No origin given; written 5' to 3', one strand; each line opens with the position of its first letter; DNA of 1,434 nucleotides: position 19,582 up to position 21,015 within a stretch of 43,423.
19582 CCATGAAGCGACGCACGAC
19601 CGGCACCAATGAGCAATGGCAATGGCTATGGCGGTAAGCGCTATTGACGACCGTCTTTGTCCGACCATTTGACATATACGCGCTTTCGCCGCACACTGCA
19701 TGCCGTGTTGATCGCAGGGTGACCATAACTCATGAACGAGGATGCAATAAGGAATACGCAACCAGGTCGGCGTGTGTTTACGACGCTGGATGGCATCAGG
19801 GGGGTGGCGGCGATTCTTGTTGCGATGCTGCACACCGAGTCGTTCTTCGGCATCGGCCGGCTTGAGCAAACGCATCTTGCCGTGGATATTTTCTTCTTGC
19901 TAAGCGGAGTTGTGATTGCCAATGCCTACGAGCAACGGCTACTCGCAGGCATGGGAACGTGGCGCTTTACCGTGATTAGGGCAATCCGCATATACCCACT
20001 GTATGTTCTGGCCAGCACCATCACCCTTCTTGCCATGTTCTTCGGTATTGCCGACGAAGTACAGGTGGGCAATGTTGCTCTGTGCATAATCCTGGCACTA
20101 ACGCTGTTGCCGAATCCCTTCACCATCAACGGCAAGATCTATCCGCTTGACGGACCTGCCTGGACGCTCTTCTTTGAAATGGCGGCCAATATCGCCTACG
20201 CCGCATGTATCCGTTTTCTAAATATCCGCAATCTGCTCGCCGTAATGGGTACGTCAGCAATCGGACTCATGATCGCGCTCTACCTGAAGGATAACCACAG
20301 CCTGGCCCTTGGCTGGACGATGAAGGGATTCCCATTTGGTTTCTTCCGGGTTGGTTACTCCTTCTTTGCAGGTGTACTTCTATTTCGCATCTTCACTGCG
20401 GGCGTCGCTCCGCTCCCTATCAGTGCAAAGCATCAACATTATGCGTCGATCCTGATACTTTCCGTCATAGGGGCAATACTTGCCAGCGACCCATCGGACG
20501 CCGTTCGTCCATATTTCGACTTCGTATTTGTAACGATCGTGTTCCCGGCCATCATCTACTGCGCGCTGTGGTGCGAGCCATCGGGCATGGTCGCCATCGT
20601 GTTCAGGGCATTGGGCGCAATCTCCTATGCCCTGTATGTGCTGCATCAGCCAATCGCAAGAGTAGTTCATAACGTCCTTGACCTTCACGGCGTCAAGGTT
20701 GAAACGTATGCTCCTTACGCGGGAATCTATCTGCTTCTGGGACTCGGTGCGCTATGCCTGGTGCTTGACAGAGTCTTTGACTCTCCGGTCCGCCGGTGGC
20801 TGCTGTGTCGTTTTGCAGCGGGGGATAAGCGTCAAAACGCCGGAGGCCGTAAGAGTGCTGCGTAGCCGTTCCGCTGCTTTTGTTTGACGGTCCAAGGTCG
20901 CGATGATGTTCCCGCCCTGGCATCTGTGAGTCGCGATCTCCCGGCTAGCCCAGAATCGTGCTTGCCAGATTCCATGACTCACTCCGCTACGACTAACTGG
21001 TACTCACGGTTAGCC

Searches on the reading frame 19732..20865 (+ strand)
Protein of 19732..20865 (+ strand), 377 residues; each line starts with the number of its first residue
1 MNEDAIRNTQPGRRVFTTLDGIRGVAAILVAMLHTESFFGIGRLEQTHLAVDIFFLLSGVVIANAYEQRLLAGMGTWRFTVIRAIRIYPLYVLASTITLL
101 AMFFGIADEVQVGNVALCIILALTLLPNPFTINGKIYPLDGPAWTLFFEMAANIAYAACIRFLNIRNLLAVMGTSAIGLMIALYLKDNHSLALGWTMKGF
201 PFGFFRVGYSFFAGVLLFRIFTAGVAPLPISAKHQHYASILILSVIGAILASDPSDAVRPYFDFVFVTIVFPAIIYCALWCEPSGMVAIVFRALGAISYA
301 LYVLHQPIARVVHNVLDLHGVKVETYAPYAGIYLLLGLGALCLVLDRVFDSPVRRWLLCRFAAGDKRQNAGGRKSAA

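Call 64: search_protein_families(library=pfam, proteins=[window:19732-20865:+], max_evalue=0.00001)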
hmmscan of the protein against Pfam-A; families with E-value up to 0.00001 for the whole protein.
window:19732-20865:+ (377 aa): 1 family
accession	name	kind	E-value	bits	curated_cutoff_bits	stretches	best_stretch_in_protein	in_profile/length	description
PF01757.29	Acyl_transf_3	-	1.4e-22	80.7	31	1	19-343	4-320/326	Acyltransferase domain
